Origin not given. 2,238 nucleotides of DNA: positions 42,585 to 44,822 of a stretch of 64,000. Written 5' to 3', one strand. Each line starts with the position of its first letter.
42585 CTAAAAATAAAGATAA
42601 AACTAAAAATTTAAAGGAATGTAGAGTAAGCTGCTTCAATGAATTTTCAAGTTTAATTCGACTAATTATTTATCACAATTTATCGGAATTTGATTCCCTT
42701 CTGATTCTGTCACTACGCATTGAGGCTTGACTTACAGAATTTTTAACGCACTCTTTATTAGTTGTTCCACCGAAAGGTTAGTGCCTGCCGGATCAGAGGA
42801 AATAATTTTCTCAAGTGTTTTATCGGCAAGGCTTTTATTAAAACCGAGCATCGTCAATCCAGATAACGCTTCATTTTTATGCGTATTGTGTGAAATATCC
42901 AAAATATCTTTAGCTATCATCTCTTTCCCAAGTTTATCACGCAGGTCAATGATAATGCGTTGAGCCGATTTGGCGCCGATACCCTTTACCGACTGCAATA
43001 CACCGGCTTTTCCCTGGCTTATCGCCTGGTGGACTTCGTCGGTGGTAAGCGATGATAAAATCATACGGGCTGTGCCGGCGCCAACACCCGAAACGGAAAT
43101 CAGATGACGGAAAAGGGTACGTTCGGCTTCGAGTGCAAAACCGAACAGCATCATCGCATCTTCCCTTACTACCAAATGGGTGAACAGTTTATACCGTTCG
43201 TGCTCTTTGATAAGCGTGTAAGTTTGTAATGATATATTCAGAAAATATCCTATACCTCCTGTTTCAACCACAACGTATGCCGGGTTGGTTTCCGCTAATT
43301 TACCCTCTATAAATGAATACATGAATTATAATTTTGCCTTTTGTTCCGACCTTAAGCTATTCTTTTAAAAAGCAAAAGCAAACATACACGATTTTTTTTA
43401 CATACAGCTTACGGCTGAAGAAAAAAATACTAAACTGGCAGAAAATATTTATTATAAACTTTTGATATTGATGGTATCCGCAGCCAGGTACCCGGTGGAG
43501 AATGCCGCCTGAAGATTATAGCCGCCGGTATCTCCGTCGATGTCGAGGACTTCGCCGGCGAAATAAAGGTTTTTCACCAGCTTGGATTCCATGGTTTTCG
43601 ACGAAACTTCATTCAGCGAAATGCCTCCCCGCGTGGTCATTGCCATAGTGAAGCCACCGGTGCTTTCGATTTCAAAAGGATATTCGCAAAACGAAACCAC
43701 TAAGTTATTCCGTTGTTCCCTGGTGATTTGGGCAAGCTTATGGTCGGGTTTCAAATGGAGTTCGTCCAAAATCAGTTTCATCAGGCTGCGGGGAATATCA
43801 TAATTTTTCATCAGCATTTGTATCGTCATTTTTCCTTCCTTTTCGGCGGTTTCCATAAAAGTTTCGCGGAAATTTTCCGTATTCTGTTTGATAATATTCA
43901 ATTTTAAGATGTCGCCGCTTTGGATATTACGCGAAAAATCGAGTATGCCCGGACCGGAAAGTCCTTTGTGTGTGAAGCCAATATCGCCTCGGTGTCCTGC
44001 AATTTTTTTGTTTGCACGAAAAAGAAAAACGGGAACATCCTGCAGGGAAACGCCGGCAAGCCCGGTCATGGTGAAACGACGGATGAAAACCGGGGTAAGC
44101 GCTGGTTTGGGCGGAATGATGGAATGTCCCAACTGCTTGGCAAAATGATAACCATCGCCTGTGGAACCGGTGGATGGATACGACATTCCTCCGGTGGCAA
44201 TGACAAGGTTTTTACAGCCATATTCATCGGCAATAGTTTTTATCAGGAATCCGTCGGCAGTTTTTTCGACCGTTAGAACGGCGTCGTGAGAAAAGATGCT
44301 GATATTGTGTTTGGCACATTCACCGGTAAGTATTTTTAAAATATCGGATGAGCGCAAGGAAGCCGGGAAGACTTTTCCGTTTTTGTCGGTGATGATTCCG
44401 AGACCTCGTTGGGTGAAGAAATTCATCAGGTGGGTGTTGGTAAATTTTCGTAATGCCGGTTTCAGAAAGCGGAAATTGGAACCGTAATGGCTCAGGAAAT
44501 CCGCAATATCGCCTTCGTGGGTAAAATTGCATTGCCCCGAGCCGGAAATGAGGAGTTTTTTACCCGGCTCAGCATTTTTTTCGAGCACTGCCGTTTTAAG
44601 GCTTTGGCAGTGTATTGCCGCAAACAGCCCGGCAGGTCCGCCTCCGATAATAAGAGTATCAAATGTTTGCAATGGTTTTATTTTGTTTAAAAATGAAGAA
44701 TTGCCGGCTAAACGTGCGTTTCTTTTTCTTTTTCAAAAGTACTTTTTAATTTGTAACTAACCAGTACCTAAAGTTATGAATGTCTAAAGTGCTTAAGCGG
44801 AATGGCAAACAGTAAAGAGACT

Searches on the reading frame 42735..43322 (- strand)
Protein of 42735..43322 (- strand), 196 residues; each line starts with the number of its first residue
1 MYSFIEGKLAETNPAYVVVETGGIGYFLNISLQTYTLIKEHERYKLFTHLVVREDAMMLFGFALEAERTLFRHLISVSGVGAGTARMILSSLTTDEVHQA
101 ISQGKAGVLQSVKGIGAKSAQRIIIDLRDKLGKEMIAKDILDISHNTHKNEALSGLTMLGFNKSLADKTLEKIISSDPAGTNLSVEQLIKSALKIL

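Call 18: search_protein_families(library=pfam, proteins=[window:42735-43322:-])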
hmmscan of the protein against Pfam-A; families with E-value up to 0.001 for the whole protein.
window:42735-43322:- (196 aa): 4 families
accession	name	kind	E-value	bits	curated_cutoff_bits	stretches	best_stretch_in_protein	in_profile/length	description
PF01330.27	RuvA_N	-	1.1e-21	77.1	23.6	1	1-61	1-61/61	RuvA N terminal domain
PF14520.12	HHH_5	-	4.2e-13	50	27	1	71-129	1-57/57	Helix-hairpin-helix domain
PF07499.19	RuvA_C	-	1.2e-09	38.9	24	1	150-196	4-46/47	RuvA, C-terminal domain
PF00633.29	HHH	-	4e-06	26.8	24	0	74-90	13-29/30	Helix-hairpin-helix motif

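Call 54: find_encoding_contigs(protein=window:42735-43322:-, flank=10000, max_places=10)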
Protein window:42735-43322:- (196 aa): 10 contigs read that carry it; 10 places shown.
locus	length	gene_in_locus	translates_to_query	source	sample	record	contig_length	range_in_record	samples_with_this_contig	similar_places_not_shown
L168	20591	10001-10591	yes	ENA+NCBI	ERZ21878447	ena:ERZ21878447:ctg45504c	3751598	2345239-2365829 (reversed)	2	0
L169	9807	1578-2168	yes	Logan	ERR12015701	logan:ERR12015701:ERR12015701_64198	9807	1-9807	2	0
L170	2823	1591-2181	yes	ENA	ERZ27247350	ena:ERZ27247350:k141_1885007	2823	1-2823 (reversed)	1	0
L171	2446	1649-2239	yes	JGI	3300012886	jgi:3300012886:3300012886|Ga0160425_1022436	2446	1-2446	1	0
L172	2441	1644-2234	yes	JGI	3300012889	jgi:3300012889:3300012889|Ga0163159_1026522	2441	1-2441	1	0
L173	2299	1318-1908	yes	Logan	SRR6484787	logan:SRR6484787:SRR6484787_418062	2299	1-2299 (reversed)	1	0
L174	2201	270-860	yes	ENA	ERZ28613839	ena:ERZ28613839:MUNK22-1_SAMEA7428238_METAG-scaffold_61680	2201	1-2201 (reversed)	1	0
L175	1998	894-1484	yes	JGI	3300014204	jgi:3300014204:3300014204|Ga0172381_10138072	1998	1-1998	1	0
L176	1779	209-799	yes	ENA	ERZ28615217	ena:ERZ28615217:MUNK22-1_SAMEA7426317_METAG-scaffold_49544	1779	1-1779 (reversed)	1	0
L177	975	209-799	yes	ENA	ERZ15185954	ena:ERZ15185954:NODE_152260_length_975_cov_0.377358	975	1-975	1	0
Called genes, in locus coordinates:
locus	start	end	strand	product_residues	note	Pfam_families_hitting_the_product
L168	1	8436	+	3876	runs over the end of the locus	PF00431:CUB, PF07675:Cleaved_Adhesin, PF13620:CarboxypepD_reg, PF13715:CarbopepD_reg_2 (weak), PF13620:CarboxypepD_reg, PF13004:BACON, PF19190:BACON_2, PF18962:Por_Secre_tail, +10 more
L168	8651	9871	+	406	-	PF00890:FAD_binding_2 (faint), PF01266:DAO (faint), PF03486:HI0933_like, PF07992:Pyr_redox_2 (weak), PF13738:Pyr_redox_3, PF22780:HI0933_like_1st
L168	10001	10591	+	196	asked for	PF01330:RuvA_N, PF00633:HHH (faint), PF14520:HHH_5, PF07499:RuvA_C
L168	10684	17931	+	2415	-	PF14349:SprA_N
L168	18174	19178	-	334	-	PF01548:DEDD_Tnp_IS110, PF02371:Transposase_20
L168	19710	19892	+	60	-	-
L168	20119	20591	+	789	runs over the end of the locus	PF13620:CarboxypepD_reg, PF13715:CarbopepD_reg_2, PF08308:PEGA (faint), PF07715:Plug, PF00593:TonB_dep_Rec_b-barrel, PF14905:OMP_b-brl_3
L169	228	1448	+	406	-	PF00890:FAD_binding_2 (faint), PF01266:DAO (faint), PF03486:HI0933_like, PF07992:Pyr_redox_2 (faint), PF13738:Pyr_redox_3, PF22780:HI0933_like_1st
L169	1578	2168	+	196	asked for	PF01330:RuvA_N, PF00633:HHH (faint), PF14520:HHH_5, PF07499:RuvA_C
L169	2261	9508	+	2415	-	PF14349:SprA_N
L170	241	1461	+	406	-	PF00890:FAD_binding_2 (faint), PF01134:GIDA (faint), PF01266:DAO (faint), PF03486:HI0933_like, PF07992:Pyr_redox_2 (weak), PF13738:Pyr_redox_3, PF22780:HI0933_like_1st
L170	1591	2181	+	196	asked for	PF01330:RuvA_N, PF00633:HHH (faint), PF14520:HHH_5, PF07499:RuvA_C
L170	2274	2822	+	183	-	?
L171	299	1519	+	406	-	PF00890:FAD_binding_2 (faint), PF01134:GIDA (faint), PF01266:DAO (faint), PF03486:HI0933_like, PF07992:Pyr_redox_2 (weak), PF13738:Pyr_redox_3, PF22780:HI0933_like_1st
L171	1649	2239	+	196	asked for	PF01330:RuvA_N, PF00633:HHH (faint), PF14520:HHH_5, PF07499:RuvA_C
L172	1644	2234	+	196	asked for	PF01330:RuvA_N, PF00633:HHH (faint), PF14520:HHH_5, PF07499:RuvA_C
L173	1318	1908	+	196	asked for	PF01330:RuvA_N, PF00633:HHH (faint), PF14520:HHH_5, PF07499:RuvA_C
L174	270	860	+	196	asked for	PF01330:RuvA_N, PF00633:HHH (faint), PF14520:HHH_5, PF07499:RuvA_C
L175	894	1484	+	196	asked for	PF01330:RuvA_N, PF00633:HHH (faint), PF14520:HHH_5, PF07499:RuvA_C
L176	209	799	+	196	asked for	PF01330:RuvA_N, PF00633:HHH (faint), PF14520:HHH_5, PF07499:RuvA_C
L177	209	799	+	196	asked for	PF01330:RuvA_N, PF00633:HHH (faint), PF14520:HHH_5, PF07499:RuvA_C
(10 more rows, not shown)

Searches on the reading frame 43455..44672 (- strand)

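Call 18: search_protein_families(library=pfam, proteins=[window:43455-44672:-])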
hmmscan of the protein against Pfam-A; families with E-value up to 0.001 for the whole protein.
window:43455-44672:- (406 aa): 7 families
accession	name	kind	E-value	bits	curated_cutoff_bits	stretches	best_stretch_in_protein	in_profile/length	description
PF03486.20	HI0933_like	-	1.1e-83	280.9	50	1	5-399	2-243/244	HI0933-like protein Rossmann domain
PF22780.1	HI0933_like_1st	-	4.7e-20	72.5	27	1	190-344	2-163/165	HI0933-like protein barrel and H2TH domain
PF13738.12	Pyr_redox_3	-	5.1e-15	56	30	1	54-168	30-140/305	Pyridine nucleotide-disulphide oxidoreductase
PF00890.30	FAD_binding_2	-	5.7e-07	29.5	20.4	1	5-46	1-44/414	FAD binding domain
PF01266.30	DAO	-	4.4e-06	26.9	27.9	0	5-37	1-35/353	FAD dependent oxidoreductase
PF07992.20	Pyr_redox_2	-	5e-06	26.6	26.1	1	4-167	1-114/291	Pyridine nucleotide-disulphide oxidoreductase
PF01134.28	GIDA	-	3.5e-05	23.5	22.1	0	354-401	343-383/391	Glucose inhibited division protein A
